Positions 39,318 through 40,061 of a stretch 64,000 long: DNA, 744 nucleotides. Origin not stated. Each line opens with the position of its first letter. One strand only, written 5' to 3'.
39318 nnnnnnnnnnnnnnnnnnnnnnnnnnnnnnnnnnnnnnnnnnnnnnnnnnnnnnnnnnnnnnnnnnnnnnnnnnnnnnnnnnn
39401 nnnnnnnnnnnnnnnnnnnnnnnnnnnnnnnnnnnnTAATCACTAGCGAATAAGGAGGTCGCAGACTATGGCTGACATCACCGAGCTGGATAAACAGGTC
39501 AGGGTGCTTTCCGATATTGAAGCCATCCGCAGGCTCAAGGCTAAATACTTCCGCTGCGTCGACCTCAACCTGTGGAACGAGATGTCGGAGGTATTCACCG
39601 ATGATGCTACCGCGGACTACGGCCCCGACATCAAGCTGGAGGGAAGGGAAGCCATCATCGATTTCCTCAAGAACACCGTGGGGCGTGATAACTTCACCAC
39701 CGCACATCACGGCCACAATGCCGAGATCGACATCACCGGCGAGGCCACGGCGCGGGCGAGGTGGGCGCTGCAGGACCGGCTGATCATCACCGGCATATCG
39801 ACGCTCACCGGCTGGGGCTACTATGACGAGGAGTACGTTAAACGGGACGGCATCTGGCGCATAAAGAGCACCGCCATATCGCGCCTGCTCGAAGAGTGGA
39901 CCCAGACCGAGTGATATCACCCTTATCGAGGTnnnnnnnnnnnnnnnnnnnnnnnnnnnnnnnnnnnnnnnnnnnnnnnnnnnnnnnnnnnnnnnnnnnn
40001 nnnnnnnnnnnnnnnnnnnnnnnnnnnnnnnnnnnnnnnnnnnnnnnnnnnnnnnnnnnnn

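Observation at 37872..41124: Operon of a nitronate-monooxygenase-like FMN enzyme, three paralogous SnoaL_4/BaiE-like NTF2 proteins and DUF72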

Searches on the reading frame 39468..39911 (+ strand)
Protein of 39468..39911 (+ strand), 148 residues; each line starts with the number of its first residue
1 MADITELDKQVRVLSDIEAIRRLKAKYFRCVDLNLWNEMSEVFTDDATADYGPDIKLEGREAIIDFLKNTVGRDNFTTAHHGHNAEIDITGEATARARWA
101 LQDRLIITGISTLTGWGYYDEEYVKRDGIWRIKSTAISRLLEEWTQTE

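Call 4: search_protein_families(library=pfam, proteins=[window:39468-39911:+], max_evalue=0.01)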
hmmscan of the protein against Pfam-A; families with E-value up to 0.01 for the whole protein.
window:39468-39911:+ (148 aa): 2 families
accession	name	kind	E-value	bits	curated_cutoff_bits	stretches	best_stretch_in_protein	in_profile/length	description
PF13577.12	SnoaL_4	-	3.1e-31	108.4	24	1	13-134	2-124/126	SnoaL-like domain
PF12680.13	SnoaL_2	-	0.0045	18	27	1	26-80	3-59/102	SnoaL-like domain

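Call 7: search_protein_families(library=ncbifam, proteins=[window:39468-39911:+], max_evalue=0.01)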
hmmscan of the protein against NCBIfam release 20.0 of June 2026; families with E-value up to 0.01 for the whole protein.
window:39468-39911:+ (148 aa): 1 family
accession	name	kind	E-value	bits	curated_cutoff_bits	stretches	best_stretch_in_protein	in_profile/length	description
TIGR02246.1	TIGR02246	subfamily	6e-05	23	33.95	1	15-134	1-120/128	SgcJ/EcaC family oxidoreductase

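Call 9: search_solved_structures(query=window:39468-39911:+, max_evalue=1, show_alignments=3)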
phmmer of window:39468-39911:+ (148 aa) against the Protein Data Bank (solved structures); distinct sequences matched with E-value up to 1: 48.
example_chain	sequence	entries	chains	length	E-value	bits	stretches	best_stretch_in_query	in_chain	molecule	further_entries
4l8p_A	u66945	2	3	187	1.5e-24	89.8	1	3-144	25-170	Bile acid 7a-dehydratase, BaiE | Bile acid 7-alpha dehydratase, BaiE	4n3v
4leh_A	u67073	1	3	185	4.3e-24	88.3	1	5-144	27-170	Bile acid 7-alpha dehydratase, BaiE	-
4l8o_A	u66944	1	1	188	1.5e-23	86.6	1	6-144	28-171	Bile acid 7a-dehydratase, BaiE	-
3ef8_A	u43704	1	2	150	5.6e-08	36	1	15-136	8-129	Putative Scyalone Dehydratase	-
8abv_A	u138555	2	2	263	5.6e-07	32.8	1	4-51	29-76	SnoaL-like domain-containing protein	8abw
8abu_A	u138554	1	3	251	3.7e-05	26.9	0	117-134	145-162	SnoaL-like domain-containing protein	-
8abt_A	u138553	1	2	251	3.7e-05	26.9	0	117-134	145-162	SnoaL-like domain-containing protein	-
3s5c_B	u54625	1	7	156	0.013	18.6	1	19-133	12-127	LinA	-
2rfr_A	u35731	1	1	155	0.025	17.7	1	1-96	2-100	Uncharacterized protein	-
5kvb_A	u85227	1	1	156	0.048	16.8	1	18-133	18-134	Gamma-hexachlorocyclohexane dehydrochlorinase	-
3a76_A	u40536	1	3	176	0.052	16.7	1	17-133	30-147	Gamma-hexachlorocyclohexane dehydrochlorinase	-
8bl5_A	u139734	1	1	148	0.11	15.7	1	13-73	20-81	Sam0.2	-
4kvh_A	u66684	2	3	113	0.15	15.2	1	26-79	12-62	Ketosteroid isomerase fold protein Hmuk_0747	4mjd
8bl9_A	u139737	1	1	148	0.16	15.1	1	13-73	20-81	Sam0.7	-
1dmn_A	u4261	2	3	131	0.19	14.9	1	18-73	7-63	STEROID DELTA-ISOMERASE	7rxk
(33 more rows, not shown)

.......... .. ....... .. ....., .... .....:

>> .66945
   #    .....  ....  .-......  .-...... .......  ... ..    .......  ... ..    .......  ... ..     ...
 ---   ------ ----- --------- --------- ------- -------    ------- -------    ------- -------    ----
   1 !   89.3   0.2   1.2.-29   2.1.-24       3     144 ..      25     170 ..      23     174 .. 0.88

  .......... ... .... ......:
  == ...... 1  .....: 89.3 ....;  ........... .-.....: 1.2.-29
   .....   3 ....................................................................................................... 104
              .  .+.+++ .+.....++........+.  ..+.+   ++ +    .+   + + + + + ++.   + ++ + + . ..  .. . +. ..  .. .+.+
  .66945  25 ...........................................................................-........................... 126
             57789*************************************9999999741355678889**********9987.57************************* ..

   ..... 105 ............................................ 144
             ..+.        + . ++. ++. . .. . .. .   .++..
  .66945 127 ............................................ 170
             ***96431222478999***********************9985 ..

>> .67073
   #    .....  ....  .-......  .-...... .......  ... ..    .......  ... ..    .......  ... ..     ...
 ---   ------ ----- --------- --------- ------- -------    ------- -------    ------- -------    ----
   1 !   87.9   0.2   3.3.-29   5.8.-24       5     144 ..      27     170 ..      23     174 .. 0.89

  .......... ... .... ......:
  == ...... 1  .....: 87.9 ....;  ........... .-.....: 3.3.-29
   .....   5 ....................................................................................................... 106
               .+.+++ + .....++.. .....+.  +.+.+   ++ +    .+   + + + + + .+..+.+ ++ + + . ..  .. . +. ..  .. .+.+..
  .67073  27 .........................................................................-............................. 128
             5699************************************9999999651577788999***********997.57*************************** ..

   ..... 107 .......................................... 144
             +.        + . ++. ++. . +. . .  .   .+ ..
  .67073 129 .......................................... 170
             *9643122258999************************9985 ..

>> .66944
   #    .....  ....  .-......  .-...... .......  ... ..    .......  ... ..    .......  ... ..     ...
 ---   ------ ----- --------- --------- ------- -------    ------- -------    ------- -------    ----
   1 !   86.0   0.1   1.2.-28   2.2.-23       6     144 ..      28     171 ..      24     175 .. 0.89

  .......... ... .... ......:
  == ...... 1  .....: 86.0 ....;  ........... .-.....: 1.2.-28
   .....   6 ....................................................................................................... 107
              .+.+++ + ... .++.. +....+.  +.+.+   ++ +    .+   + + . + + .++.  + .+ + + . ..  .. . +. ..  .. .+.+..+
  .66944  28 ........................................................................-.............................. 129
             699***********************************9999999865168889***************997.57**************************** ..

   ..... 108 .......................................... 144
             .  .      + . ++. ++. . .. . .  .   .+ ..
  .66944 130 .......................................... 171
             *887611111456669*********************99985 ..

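Call 14: find_homologous_proteins(query=window:39468-39911:+, max_evalue=1e-10)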
Query window:39468-39911:+ (148 aa): 151 proteins with E <= 1e-10 among 180 candidates; the best 120 are listed.
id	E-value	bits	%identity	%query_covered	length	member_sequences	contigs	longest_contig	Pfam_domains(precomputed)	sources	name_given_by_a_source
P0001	2.6e-87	308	93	100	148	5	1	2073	PF13577.13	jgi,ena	-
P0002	3.4e-81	288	86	100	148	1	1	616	PF12680.14,PF13577.13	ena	-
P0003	7.4e-81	287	86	100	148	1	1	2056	PF12680.14,PF13577.13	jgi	jgi:hypothetical protein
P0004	1.7e-80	286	86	100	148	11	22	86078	PF13577.13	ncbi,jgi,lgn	jgi:hypothetical protein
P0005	8.4e-80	284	85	100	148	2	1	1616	PF13577.13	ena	-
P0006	2.6e-78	279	83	100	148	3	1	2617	PF13577.13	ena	-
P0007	1.7e-75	270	81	100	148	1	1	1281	PF13577.13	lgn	-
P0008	2.1e-75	269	82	100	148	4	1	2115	PF13577.13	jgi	jgi:hypothetical protein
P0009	9.0e-74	264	77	99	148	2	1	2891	PF13577.13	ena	-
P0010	6.2e-72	258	76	100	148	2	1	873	PF13577.13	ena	-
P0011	4.8e-59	216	66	100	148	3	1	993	PF14534.13,PF13577.13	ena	-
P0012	9.9e-59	215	62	100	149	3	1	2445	PF13577.13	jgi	-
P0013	7.2e-56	206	60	100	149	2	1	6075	PF13577.13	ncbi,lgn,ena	-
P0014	2.5e-54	201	60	100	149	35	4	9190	PF13577.13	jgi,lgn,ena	-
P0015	4.4e-54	200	62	99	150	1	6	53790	PF13577.13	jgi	jgi:hypothetical protein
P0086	1.3e-50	189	57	100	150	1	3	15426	PF13577.13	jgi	jgi:bile-acid 7alpha-dehydratase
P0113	9.9e-32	128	47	96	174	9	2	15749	PF13577.13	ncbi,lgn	-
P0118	9.5e-31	125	46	97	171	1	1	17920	PF13577.13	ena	-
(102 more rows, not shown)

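Call 15: find_encoding_contigs(protein=P0004, flank=8000, max_places=4)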
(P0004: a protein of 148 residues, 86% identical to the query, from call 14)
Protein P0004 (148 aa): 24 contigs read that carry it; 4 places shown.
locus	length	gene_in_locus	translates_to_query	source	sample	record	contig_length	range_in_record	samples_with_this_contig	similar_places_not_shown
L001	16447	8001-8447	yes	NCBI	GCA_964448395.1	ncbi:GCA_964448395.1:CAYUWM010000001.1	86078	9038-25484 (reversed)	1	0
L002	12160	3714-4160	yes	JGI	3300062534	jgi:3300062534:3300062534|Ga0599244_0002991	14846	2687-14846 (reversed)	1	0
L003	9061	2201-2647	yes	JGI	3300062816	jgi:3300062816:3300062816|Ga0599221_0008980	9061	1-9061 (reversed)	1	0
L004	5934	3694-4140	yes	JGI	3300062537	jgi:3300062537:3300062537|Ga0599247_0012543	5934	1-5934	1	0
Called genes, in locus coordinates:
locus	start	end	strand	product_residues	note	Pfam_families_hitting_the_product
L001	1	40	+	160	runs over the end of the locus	PF02542:YgbB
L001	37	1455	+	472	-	PF01406:tRNA-synt_1e, PF01921:tRNA-synt_1f (faint), PF09334:tRNA-synt_1g (weak), PF00133:tRNA-synt_1, PF09190:DALR_2, PF23493:CysS_C (weak)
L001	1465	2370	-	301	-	PF01040:UbiA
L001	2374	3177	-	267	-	PF01887:SAM_HAT_N, PF20257:SAM_HAT_C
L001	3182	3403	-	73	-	PF03840:SecG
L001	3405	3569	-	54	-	PF02637:GatB_Yqey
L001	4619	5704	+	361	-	PF06695:Sm_multidrug_ex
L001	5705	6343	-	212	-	PF01135:PCMT, PF00398:RrnaAD, PF13847:Methyltransf_31 (weak), PF13649:Methyltransf_25 (weak)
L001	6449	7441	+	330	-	PF03060:NMO, PF01070:FMN_dh (weak), PF02581:TMP-TENI (faint), PF00478:IMPDH (weak)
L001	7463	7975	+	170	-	PF13577:SnoaL_4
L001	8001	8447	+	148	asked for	PF13577:SnoaL_4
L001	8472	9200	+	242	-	PF01904:DUF72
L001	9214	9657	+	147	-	PF13577:SnoaL_4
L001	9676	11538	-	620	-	PF01541:GIY-YIG, PF27096:UvrC_M, PF00633:HHH (faint), PF02151:UVR, PF22920:UvrC_RNaseH, PF08459:UvrC_RNaseH_dom, PF12826:HHH_2 (weak), PF14520:HHH_5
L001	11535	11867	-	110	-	-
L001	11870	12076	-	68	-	-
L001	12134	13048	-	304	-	PF02899:Phage_int_SAM_1, PF13495:Phage_int_SAM_4 (faint), PF00589:Phage_integrase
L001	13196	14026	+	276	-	PF01790:LGT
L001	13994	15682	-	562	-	PF01368:DHH, PF02272:DHHA1, PF17768:RecJ_OB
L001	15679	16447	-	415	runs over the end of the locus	PF00109:ketoacyl-synt, PF00108:Thiolase_N (faint), PF02801:Ketoacyl-synt_C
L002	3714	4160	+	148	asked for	PF13577:SnoaL_4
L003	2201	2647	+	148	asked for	PF13577:SnoaL_4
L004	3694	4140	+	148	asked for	PF13577:SnoaL_4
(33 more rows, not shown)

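Call 16: find_encoding_contigs(protein=P0015, flank=8000, max_places=4)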
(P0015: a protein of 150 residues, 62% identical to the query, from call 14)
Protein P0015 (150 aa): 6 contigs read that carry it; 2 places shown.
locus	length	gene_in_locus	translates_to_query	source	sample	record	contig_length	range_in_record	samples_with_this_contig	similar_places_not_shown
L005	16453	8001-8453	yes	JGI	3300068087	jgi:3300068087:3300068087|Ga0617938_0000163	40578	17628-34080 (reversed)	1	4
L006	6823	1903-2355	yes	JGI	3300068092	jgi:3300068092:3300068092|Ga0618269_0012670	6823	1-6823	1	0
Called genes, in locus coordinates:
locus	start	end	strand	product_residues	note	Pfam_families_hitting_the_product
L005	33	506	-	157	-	-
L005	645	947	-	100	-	-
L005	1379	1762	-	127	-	PF00072:Response_reg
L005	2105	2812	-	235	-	PF13248:Zn_ribbon_3 (faint), PF12773:DZR, PF13240:Zn_Ribbon_1, PF24463:DUF7577 (weak)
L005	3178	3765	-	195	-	PF01936:NYN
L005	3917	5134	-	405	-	PF07690:MFS_1, PF00083:Sugar_tr (weak), PF07690:MFS_1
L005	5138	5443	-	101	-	PF03551:PadR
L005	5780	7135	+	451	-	PF10396:TrmE_N, PF12631:MnmE_helical, PF00350:Dynamin_N (faint), PF01926:MMR_HSR1, PF02421:FeoB_N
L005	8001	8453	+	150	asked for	PF13577:SnoaL_4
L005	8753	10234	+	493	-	PF02629:CoA_binding, PF13380:CoA_binding_2, PF13607:Succ_CoA_lig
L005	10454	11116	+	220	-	PF00072:Response_reg, PF23198:PDE8A_N (weak), PF00486:Trans_reg_C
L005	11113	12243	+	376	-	PF00672:HAMP, PF00512:HisKA, PF13581:HATPase_c_2 (weak), PF02518:HATPase_c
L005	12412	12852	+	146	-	-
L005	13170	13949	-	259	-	PF01975:SurE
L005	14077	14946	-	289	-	PF02629:CoA_binding, PF13607:Succ_CoA_lig, PF00549:Ligase_CoA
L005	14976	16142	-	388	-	PF08442:ATP-grasp_2, PF13549:ATP-grasp_5, PF24948:Citrate_synth_N, PF00549:Ligase_CoA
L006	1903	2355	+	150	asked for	PF13577:SnoaL_4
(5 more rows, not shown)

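Call 17: find_encoding_contigs(protein=P0086, flank=7000, max_places=3)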
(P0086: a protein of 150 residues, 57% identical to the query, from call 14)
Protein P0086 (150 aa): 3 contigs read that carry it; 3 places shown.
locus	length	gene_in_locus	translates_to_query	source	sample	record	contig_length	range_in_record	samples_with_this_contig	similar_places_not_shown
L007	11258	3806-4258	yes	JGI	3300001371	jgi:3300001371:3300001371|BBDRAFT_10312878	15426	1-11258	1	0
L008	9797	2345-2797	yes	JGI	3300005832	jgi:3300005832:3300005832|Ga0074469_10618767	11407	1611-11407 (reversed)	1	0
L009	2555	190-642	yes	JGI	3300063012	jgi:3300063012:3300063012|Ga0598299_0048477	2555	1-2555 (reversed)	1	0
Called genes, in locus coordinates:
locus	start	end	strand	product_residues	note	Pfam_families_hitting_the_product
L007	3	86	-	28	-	?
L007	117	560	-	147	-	PF02082:Rrf2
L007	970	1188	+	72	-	PF00037:Fer4 (faint), PF12837:Fer4_6 (faint), PF12838:Fer4_7 (weak), PF13187:Fer4_9 (weak)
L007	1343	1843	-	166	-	PF02775:TPP_enzyme_C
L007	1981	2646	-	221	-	PF00205:TPP_enzyme_M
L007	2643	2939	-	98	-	-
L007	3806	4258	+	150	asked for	PF13577:SnoaL_4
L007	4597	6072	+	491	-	PF02629:CoA_binding, PF13380:CoA_binding_2, PF13607:Succ_CoA_lig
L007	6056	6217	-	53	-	-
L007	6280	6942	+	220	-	PF00072:Response_reg, PF00486:Trans_reg_C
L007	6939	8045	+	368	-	PF00672:HAMP, PF00512:HisKA, PF02518:HATPase_c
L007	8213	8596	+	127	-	-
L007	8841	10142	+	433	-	PF12704:MacB_PCD, PF02687:FtsX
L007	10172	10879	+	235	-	PF02463:SMC_N (faint), PF00005:ABC_tran, PF13304:AAA_21 (faint)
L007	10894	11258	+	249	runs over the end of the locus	PF00089:Trypsin, PF13365:Trypsin_2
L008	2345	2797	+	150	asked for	PF13577:SnoaL_4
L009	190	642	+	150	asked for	PF13577:SnoaL_4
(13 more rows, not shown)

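Call 18: find_encoding_contigs(protein=P0113, flank=7000, max_places=3)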
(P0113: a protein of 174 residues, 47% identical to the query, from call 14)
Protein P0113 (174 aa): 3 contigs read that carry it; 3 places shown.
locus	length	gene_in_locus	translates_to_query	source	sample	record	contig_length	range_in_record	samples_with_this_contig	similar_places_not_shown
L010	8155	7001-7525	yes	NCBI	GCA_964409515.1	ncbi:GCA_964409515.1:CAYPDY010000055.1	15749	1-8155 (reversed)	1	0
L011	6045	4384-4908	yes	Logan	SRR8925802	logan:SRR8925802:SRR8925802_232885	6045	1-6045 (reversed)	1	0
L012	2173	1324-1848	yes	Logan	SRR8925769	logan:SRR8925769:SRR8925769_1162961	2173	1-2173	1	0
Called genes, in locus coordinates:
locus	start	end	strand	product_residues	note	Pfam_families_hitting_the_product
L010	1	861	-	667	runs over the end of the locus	PF00501:AMP-binding, PF23562:AMP-binding_C_3 (weak)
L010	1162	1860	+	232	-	PF00072:Response_reg, PF00196:GerE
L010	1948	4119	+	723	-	PF08448:PAS_4, PF00989:PAS, PF08447:PAS_3, PF08448:PAS_4, PF13426:PAS_9, PF00989:PAS, PF13426:PAS_9, PF07730:HisKA_3, +6 more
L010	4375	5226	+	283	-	PF01037:AsnC_trans_reg (weak), PF22482:AsnC_trans_reg_3 (faint), PF13404:HTH_AsnC-type, PF13412:HTH_24, PF08279:HTH_11 (weak), PF01037:AsnC_trans_reg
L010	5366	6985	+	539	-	PF00890:FAD_binding_2, PF01266:DAO, PF12831:FAD_oxidored (weak)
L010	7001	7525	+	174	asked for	PF13577:SnoaL_4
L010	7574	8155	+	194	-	?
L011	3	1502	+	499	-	?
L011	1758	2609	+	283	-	PF01037:AsnC_trans_reg (weak), PF22482:AsnC_trans_reg_3 (faint), PF13404:HTH_AsnC-type, PF13412:HTH_24, PF08279:HTH_11 (weak), PF01037:AsnC_trans_reg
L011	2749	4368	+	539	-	PF00890:FAD_binding_2, PF01266:DAO, PF12831:FAD_oxidored (weak)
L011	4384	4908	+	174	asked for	PF13577:SnoaL_4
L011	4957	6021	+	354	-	PF12838:Fer4_7 (weak)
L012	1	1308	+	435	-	?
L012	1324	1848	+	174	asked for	PF13577:SnoaL_4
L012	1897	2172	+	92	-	?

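Call 19: find_encoding_contigs(protein=P0118, flank=7000, max_places=3)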
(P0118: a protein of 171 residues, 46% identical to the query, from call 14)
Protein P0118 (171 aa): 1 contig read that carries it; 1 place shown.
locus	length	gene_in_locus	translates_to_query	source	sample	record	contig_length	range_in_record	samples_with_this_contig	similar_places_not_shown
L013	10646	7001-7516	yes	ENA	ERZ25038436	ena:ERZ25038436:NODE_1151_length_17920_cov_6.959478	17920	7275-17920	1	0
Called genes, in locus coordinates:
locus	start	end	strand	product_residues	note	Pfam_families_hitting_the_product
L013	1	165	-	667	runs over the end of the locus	PF00501:AMP-binding, PF23562:AMP-binding_C_3 (weak)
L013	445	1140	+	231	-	PF00072:Response_reg, PF00196:GerE, PF08281:Sigma70_r4_2 (weak)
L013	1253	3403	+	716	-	PF08448:PAS_4, PF13426:PAS_9, PF00989:PAS, PF08447:PAS_3, PF08448:PAS_4, PF13426:PAS_9, PF00989:PAS, PF13188:PAS_8, +6 more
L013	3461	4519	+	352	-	PF01047:MarR (faint), PF13404:HTH_AsnC-type, PF13412:HTH_24, PF01037:AsnC_trans_reg (weak), PF08279:HTH_11 (weak), PF13404:HTH_AsnC-type, PF13412:HTH_24, PF01037:AsnC_trans_reg, +5 more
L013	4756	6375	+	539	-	PF00890:FAD_binding_2, PF01266:DAO (weak), PF12831:FAD_oxidored (weak)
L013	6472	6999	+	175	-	PF13577:SnoaL_4, PF12680:SnoaL_2 (weak)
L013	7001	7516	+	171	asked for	PF13577:SnoaL_4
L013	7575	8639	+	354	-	PF12838:Fer4_7 (weak)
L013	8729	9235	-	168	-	-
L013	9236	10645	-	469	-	?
